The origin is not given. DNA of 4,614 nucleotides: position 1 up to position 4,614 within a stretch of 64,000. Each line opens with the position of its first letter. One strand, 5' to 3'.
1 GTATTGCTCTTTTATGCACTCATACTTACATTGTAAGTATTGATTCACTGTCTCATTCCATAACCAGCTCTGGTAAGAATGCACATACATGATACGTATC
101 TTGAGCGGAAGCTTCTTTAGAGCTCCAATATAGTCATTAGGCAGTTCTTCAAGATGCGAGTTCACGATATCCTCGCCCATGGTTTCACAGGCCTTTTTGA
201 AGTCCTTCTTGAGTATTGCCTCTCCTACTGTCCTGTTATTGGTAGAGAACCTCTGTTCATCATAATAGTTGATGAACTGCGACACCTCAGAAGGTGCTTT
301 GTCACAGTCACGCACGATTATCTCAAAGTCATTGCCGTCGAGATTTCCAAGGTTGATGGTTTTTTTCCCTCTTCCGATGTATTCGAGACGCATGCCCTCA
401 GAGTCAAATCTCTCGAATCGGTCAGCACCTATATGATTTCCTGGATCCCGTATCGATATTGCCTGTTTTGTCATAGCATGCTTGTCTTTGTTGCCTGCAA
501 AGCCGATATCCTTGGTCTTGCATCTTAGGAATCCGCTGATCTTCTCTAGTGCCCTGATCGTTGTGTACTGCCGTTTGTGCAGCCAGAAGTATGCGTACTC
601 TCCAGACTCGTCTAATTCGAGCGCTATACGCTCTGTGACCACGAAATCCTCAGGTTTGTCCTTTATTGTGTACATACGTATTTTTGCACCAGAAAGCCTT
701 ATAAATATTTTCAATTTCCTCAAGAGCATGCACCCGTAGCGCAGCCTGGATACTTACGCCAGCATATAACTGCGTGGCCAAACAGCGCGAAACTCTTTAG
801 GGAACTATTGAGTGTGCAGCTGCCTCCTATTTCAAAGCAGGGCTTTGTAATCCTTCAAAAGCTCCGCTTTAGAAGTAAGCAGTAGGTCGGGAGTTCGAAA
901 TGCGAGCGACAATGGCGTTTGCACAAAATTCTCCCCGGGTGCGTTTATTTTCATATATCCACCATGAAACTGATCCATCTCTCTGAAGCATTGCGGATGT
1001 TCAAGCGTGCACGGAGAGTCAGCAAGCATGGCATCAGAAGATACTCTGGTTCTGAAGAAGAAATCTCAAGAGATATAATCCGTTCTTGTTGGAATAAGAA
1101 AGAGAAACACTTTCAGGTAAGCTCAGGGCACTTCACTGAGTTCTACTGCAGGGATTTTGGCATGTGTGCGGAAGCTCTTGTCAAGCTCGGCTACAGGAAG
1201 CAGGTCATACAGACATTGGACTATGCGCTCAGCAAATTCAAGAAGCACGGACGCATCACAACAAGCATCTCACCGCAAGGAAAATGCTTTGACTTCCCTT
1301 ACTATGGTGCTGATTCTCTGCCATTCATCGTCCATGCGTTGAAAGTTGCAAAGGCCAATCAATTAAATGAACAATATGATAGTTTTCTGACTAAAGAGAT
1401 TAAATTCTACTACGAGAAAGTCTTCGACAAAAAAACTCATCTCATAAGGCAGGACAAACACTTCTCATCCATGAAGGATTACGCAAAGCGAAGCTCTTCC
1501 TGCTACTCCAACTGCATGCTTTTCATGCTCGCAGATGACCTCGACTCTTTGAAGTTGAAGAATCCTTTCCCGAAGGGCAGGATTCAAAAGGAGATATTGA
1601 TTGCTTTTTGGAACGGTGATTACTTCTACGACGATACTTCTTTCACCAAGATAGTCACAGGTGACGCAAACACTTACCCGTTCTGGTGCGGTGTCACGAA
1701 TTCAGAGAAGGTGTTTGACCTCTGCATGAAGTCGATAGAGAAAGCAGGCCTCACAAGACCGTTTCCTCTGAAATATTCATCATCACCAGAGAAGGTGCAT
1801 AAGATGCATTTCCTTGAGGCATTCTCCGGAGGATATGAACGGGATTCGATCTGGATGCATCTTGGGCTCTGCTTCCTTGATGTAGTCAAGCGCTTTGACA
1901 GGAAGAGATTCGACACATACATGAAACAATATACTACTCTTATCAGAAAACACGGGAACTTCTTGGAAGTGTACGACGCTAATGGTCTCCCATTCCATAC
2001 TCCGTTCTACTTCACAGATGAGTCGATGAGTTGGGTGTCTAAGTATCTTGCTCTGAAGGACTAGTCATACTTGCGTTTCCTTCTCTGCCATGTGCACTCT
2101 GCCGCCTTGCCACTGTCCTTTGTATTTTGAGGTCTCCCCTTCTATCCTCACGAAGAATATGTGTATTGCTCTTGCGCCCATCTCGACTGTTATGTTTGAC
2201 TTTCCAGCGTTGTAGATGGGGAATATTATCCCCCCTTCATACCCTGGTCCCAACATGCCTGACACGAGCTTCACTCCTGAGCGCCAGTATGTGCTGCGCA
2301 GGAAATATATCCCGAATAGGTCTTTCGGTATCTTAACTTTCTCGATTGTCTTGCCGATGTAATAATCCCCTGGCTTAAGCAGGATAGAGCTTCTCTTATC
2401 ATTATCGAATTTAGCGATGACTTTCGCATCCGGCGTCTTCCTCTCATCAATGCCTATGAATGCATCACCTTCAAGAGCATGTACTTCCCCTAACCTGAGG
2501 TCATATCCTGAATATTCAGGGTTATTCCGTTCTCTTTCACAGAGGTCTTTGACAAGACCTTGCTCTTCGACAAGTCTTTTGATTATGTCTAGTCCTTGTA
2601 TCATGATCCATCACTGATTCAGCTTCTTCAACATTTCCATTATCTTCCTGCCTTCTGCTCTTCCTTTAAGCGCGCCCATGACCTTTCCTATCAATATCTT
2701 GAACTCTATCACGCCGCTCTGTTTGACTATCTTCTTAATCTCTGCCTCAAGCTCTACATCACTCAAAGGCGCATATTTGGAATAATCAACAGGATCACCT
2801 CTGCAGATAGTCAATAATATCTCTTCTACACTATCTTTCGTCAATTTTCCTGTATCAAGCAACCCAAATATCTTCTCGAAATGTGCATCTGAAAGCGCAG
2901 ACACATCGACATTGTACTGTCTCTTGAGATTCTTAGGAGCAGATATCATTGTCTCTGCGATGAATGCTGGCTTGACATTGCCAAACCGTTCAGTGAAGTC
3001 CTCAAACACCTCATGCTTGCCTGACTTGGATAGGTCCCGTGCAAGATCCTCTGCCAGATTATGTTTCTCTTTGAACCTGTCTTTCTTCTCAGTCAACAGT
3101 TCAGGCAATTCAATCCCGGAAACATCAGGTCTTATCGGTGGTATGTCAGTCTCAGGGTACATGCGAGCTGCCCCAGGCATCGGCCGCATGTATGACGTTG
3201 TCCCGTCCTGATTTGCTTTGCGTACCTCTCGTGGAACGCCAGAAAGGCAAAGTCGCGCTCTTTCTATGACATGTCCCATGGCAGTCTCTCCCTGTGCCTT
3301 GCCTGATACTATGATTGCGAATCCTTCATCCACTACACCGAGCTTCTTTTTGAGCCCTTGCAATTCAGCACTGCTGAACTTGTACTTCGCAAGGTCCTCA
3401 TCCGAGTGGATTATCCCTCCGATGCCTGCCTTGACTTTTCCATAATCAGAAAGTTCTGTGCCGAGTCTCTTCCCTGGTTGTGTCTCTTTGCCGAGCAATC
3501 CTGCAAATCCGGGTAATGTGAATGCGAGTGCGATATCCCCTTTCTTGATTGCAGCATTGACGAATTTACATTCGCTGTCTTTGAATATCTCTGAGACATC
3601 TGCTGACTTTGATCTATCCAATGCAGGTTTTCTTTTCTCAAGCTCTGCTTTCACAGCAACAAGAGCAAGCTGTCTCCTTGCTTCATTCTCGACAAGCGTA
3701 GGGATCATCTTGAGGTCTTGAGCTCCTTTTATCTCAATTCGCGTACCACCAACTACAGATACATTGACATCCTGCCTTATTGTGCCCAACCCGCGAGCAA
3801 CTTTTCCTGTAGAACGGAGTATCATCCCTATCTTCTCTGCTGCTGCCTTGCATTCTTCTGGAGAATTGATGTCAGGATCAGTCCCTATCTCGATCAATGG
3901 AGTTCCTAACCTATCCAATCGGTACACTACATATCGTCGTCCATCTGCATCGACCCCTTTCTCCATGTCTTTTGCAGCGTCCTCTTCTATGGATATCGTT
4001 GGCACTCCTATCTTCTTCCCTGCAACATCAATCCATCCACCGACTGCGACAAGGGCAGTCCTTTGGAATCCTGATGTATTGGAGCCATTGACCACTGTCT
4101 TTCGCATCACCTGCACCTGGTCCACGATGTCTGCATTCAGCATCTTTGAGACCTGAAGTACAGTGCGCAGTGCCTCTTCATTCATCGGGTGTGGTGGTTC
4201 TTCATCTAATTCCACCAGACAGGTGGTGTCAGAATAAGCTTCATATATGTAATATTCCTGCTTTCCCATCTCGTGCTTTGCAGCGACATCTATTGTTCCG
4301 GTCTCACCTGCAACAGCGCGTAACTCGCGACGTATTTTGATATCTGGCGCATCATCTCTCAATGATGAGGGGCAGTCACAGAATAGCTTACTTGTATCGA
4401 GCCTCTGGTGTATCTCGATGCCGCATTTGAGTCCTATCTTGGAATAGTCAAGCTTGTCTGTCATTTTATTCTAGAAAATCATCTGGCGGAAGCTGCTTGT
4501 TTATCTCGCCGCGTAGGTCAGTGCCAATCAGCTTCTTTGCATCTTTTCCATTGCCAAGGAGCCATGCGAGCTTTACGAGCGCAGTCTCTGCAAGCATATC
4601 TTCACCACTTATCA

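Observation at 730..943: tRNA-Arg(CCU) gene apparently split by three introns (D-arm 21/22, canonical 37/38, T-loop 59/60)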

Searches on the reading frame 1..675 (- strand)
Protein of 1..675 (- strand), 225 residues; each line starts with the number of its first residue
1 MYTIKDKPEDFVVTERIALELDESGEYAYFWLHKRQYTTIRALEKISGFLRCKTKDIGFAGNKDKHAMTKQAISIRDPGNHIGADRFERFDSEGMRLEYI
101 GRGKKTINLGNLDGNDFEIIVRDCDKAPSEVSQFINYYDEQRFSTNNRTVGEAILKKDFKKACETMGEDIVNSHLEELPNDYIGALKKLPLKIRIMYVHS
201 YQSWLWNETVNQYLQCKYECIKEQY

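Call 72: search_protein_families(library=pfam, proteins=[window:1-675:-], max_evalue=0.001)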
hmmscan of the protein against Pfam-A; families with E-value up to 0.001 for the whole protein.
window:1-675:- (225 aa): 1 family
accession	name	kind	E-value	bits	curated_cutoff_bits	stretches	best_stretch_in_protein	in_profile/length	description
PF01142.23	TruD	-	1.5e-49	169.5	27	2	3-166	17-196/412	tRNA pseudouridine synthase D (TruD)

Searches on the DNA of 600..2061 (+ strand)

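Call 7: search_rna_families(source=window, start=600, end=1100, threshold=evalue, max_evalue=10, show_alignments=3)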
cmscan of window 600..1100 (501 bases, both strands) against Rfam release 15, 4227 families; matches with E-value up to 10: 4.
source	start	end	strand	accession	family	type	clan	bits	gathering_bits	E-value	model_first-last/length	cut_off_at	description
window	643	720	-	RF01603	snoR29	Gene; snRNA; snoRNA; CD-box;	-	18.9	50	8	1-84/84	no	small nucleolar RNA snoR29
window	1060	1100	-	RF04343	Plastid-psbA-2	Cis-reg;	CL00153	18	55.8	1.1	21-60/60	5'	Plastid-psbA-2 3UTR RNA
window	785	869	-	RF04054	mir-2944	Gene; miRNA;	-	15.8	56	3.6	1-82/82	no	mir-2944 microRNA precursor family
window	648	725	-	RF02283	TtnuCD6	Gene; snRNA; snoRNA; CD-box;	-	15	50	9.8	1-72/72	no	Tetrahymena snoRNA TtnuCD6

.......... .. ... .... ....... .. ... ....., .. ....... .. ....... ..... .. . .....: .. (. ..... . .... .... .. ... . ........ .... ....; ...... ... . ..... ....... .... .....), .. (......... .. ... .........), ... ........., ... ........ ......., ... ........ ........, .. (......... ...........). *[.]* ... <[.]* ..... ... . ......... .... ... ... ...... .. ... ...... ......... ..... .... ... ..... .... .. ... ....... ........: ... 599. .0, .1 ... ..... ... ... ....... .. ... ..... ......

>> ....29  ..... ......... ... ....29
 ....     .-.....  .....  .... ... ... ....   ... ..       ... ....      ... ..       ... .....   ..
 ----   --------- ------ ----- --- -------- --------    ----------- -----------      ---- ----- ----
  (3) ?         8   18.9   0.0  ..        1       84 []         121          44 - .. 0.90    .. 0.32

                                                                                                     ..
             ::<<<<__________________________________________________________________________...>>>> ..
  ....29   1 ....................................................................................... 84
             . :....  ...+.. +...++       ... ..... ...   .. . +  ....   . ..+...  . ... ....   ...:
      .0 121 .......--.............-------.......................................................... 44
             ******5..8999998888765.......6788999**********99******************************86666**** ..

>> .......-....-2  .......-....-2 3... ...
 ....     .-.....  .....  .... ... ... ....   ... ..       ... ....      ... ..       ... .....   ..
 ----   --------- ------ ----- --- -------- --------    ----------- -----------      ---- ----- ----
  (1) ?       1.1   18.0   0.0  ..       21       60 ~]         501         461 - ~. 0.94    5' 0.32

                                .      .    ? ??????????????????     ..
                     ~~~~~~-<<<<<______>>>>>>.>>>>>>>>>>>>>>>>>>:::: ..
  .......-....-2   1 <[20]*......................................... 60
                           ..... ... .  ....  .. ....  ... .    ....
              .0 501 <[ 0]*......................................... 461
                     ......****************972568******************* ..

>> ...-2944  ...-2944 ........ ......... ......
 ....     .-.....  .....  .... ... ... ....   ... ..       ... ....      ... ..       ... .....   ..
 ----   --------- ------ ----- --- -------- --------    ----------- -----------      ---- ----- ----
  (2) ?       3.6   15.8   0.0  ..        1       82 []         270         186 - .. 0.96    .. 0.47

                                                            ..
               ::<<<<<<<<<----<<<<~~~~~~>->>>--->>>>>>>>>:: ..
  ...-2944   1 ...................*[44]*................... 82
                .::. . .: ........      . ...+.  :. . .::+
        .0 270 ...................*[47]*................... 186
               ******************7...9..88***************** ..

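Call 69: search_rna_families(sources=[L046, L047, L048, L051, L057, L064, L066], threshold=evalue, max_evalue=0.01)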
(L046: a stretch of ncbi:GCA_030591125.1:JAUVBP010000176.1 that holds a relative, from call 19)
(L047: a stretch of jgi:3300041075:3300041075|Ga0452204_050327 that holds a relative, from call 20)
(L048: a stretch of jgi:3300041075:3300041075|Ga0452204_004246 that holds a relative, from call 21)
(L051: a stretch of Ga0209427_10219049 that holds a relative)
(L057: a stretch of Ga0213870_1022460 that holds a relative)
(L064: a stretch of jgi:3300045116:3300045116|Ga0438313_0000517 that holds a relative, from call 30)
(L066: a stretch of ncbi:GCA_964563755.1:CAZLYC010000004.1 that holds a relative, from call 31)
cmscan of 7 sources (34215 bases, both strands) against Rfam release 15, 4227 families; matches with E-value up to 0.01: 2.
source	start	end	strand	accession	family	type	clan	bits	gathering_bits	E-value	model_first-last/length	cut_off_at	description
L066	879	1029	+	RF00005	tRNA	Gene; tRNA;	CL00001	43.9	29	2.5e-06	1-71/71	no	tRNA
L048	3527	3593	+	RF00005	tRNA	Gene; tRNA;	CL00001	37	29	0.0002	1-71/71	no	tRNA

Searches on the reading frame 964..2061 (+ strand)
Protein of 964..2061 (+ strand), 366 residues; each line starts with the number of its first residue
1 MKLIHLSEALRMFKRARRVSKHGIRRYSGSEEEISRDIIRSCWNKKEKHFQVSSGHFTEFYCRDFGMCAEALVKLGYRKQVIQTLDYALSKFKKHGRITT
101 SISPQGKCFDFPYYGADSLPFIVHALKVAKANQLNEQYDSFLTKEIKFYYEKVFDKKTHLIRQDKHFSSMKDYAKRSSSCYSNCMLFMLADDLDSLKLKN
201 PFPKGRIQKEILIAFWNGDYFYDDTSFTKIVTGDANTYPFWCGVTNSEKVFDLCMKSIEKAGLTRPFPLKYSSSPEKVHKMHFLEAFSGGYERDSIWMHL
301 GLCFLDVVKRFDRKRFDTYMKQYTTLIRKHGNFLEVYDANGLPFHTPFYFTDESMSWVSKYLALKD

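Call 18: find_homologous_proteins(query=window:964-2061:+, max_evalue=1e-10)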
Query window:964-2061:+ (366 aa): 205 proteins with E <= 1e-10 among 1286 candidates; the best 120 are listed.
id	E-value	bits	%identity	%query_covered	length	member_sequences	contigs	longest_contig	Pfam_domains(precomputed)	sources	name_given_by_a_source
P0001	3.4e-252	854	100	100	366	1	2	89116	-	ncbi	ncbi:MAG: hypothetical protein V1729_04995 [Candidatus Woesearchaeota archaeon]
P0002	1.5e-207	707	82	100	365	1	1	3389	-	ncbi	-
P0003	3.0e-187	641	73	100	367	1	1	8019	-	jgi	jgi:hypothetical protein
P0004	5.6e-171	587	68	100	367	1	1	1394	-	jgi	jgi:hypothetical protein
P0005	1.1e-170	586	67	100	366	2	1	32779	-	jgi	jgi:hypothetical protein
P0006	1.2e-169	583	69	97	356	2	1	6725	-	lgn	-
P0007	1.2e-167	576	68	97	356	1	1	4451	-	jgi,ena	-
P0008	3.4e-165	568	67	97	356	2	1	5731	-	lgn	-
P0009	3.9e-164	564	64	100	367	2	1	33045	-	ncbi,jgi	jgi:hypothetical protein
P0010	5.4e-164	564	65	99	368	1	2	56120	-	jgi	jgi:hypothetical protein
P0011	7.3e-162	557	65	97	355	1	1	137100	-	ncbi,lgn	-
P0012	9.2e-161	553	64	99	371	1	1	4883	-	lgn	-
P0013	1.0e-160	553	65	97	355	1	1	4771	-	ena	-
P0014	1.4e-160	553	64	100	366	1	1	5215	-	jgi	jgi:hypothetical protein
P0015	2.9e-160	552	64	100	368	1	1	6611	-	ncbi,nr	ncbi:hypothetical protein KY362_04955 [Candidatus Woesearchaeota archaeon]|nr:hypothetical protein [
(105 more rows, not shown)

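Call 19: find_encoding_contigs(protein=P0002, flank=4000, max_places=3)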
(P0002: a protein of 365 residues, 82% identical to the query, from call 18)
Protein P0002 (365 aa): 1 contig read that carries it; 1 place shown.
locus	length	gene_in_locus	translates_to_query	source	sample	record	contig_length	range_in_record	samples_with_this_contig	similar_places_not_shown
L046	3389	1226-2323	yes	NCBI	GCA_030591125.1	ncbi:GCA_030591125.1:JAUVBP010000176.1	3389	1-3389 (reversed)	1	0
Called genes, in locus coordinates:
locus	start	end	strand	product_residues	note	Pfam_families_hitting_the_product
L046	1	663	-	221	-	?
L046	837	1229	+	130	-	PF10000:ACT_3, PF13840:ACT_7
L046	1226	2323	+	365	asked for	-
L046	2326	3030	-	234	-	PF02637:GatB_Yqey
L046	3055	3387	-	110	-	?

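Call 20: find_encoding_contigs(protein=P0003, flank=4000, max_places=3)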
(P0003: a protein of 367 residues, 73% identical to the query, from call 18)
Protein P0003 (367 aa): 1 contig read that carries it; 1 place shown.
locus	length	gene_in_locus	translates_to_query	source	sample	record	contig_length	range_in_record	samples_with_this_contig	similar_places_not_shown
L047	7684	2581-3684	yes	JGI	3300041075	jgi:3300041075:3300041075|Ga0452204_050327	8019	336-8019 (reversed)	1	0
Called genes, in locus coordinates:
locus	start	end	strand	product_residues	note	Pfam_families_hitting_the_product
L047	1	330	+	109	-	?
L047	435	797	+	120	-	-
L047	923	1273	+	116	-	-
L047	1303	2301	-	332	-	PF01142:TruD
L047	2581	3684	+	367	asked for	-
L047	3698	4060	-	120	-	-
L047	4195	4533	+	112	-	-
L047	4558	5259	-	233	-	-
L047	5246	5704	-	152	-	-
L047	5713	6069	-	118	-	PF03819:MazG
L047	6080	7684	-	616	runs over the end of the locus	PF02934:GatB_N, PF02938:GAD (weak), PF02637:GatB_Yqey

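Call 21: find_encoding_contigs(protein=P0005, flank=4000, max_places=3)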
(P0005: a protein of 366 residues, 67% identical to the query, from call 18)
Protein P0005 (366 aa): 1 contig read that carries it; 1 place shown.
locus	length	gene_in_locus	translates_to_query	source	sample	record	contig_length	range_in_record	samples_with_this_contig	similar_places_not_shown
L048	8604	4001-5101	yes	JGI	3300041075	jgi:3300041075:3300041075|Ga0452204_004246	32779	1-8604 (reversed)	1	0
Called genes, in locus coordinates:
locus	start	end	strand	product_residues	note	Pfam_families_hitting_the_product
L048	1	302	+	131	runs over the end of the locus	-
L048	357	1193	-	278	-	PF00923:TAL_FSA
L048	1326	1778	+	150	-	-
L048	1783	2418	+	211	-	PF00406:ADK, PF13238:AAA_18 (weak), PF13207:AAA_17, PF05191:ADK_lid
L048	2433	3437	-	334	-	PF01142:TruD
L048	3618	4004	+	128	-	PF10000:ACT_3, PF13840:ACT_7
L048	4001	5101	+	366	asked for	-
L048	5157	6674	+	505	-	-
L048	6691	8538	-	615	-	PF02934:GatB_N, PF02938:GAD, PF02637:GatB_Yqey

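Call 29: find_encoding_contigs(protein=P0006, flank=2500, max_places=2)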
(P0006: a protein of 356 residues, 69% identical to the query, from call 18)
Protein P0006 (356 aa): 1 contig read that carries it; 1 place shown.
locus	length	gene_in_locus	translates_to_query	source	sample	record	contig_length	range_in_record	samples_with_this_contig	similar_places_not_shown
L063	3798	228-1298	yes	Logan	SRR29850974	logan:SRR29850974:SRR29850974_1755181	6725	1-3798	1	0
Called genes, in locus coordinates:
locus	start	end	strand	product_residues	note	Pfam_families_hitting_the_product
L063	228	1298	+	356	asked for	-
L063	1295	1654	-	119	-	PF03819:MazG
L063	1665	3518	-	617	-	PF02934:GatB_N, PF02637:GatB_Yqey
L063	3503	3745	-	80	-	PF04457:MJ1316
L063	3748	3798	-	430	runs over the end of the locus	PF18195:GatD_N, PF00710:Asparaginase, PF17763:Asparaginase_C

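Call 30: find_encoding_contigs(protein=P0010, flank=2500, max_places=2)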
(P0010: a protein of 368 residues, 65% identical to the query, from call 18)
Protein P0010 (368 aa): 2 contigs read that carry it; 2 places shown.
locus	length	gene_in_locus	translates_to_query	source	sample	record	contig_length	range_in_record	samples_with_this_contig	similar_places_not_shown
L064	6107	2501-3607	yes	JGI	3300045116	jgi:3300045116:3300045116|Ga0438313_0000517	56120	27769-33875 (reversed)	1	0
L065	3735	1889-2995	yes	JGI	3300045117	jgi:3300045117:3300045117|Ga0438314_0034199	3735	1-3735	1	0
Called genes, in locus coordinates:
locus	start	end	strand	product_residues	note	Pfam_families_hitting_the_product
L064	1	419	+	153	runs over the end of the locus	-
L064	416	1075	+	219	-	PF17213:Hydin_ADK (faint), PF00406:ADK, PF13207:AAA_17, PF05191:ADK_lid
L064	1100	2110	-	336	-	PF01142:TruD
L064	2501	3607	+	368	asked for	-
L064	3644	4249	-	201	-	PF18765:Polbeta (weak)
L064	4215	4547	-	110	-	-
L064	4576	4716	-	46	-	-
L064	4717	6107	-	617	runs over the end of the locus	PF02934:GatB_N, PF02938:GAD, PF02637:GatB_Yqey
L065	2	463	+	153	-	PF00406:ADK, PF13207:AAA_17 (weak), PF05191:ADK_lid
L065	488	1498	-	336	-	PF01142:TruD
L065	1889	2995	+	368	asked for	-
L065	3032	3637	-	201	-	PF18765:Polbeta (weak)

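Call 31: find_encoding_contigs(protein=P0011, flank=2500, max_places=2)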
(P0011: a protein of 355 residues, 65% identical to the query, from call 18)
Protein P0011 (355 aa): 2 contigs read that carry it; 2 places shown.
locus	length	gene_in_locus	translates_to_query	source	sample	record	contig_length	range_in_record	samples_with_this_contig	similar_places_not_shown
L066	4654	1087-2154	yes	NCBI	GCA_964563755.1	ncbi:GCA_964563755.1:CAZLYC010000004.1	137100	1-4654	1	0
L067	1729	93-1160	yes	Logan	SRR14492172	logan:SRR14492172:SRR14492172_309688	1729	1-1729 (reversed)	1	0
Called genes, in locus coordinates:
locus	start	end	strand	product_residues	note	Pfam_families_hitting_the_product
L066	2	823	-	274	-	?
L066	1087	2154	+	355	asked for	-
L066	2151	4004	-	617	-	PF02934:GatB_N, PF02938:GAD, PF02637:GatB_Yqey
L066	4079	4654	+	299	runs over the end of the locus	PF02931:Neur_chan_LBD (weak)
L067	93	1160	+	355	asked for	-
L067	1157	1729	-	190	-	?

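Call 32: find_encoding_contigs(protein=P0009, flank=2500, max_places=2)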
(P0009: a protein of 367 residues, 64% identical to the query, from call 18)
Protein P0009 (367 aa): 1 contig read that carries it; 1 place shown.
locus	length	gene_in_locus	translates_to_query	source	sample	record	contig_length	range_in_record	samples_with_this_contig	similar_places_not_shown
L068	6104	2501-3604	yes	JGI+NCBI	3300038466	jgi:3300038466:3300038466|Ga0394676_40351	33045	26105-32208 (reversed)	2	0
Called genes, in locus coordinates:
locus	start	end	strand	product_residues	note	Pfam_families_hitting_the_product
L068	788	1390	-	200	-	-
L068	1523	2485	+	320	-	PF13404:HTH_AsnC-type, PF13412:HTH_24, PF01037:AsnC_trans_reg (faint), PF13404:HTH_AsnC-type, PF13412:HTH_24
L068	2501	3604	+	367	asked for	-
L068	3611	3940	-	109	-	-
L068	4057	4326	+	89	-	-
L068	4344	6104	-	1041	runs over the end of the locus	PF02934:GatB_N, PF02938:GAD, PF02637:GatB_Yqey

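Call 72: search_protein_families(library=pfam, proteins=[window:964-2061:+], max_evalue=0.001)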
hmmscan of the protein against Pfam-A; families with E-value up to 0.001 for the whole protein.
window:964-2061:+ (366 aa): 0 families

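Call 73: find_encoding_contigs(protein=P0001, flank=10000, max_places=2)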
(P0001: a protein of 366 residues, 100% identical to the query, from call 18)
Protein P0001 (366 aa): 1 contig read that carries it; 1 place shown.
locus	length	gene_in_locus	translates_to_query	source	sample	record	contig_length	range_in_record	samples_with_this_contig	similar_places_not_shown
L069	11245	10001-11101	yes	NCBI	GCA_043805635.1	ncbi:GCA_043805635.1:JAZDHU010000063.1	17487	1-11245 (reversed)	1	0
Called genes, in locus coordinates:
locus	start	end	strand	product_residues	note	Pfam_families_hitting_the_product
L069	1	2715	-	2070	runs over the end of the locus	-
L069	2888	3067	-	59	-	-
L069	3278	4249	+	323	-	PF01555:N6_N4_Mtase, PF01170:UPF0020, PF02384:N6_Mtase (weak), PF11599:AviRa (faint), PF09445:Methyltransf_15 (faint), PF13649:Methyltransf_25 (weak), PF13847:Methyltransf_31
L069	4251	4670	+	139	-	-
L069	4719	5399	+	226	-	-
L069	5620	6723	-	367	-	PF12804:NTP_transf_3, PF02348:CTP_transf_3 (faint)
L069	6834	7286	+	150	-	-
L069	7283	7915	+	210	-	PF00406:ADK, PF13207:AAA_17, PF05191:ADK_lid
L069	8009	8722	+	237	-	PF24038:DUF7347 (weak), PF00293:NUDIX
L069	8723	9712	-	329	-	PF01142:TruD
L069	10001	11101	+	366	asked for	-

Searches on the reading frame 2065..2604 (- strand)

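Call 72: search_protein_families(library=pfam, proteins=[window:2065-2604:-], max_evalue=0.001)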
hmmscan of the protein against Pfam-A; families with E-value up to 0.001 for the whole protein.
window:2065-2604:- (179 aa): 2 families
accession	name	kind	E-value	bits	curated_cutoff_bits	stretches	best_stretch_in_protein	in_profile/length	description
PF22769.1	DCD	-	7.7e-21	75.2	27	1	8-152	7-151/153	dCTP deaminase-like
PF00692.24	dUTPase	-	3.6e-05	24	22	1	64-156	14-106/129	dUTPase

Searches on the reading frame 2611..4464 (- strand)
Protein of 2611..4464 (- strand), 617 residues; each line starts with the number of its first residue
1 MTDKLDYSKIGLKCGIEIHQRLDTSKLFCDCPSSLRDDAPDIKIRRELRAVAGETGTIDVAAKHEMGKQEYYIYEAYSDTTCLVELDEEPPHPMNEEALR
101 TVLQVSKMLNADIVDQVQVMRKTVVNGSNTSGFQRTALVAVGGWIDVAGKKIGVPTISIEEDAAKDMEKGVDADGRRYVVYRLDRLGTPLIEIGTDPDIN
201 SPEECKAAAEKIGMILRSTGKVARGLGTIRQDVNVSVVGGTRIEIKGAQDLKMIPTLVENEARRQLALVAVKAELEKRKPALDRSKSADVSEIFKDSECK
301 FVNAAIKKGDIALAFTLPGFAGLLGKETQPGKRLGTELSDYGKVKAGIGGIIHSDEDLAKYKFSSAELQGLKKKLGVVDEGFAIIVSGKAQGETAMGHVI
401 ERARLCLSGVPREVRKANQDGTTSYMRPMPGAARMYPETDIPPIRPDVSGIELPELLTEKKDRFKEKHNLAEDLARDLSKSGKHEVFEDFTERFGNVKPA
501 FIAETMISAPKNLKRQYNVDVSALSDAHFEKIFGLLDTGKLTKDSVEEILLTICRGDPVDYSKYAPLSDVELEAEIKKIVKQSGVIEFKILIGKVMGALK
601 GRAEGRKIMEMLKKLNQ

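Call 8: find_encoding_contigs(protein=window:2611-4464:-, flank=10000, max_places=6)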
Protein window:2611-4464:- (617 aa): 1 contig read that carries it; 1 place shown.
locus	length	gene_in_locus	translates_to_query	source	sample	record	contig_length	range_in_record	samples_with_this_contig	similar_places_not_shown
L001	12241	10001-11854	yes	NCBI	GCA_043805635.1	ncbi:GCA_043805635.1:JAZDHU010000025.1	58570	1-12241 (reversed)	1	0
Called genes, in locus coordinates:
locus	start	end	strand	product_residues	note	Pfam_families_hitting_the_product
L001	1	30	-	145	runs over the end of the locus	-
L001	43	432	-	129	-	-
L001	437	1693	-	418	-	-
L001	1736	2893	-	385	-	PF04055:Radical_SAM, PF13353:Fer4_12 (weak), PF26257:DUF8061 (weak)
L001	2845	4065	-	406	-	-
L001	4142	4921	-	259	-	PF01026:TatD_DNase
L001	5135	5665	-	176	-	-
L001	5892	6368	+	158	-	-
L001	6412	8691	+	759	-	PF02359:CDC48_N, PF02933:CDC48_2, PF05496:RuvB_N (weak), PF13191:AAA_16 (weak), PF00004:AAA, PF17862:AAA_lid_3, PF00004:AAA, PF17862:AAA_lid_3, +27 more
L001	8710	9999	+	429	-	PF18195:GatD_N, PF00710:Asparaginase, PF17763:Asparaginase_C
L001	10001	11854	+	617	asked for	PF02934:GatB_N, PF02938:GAD, PF02637:GatB_Yqey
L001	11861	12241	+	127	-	PF22769:DCD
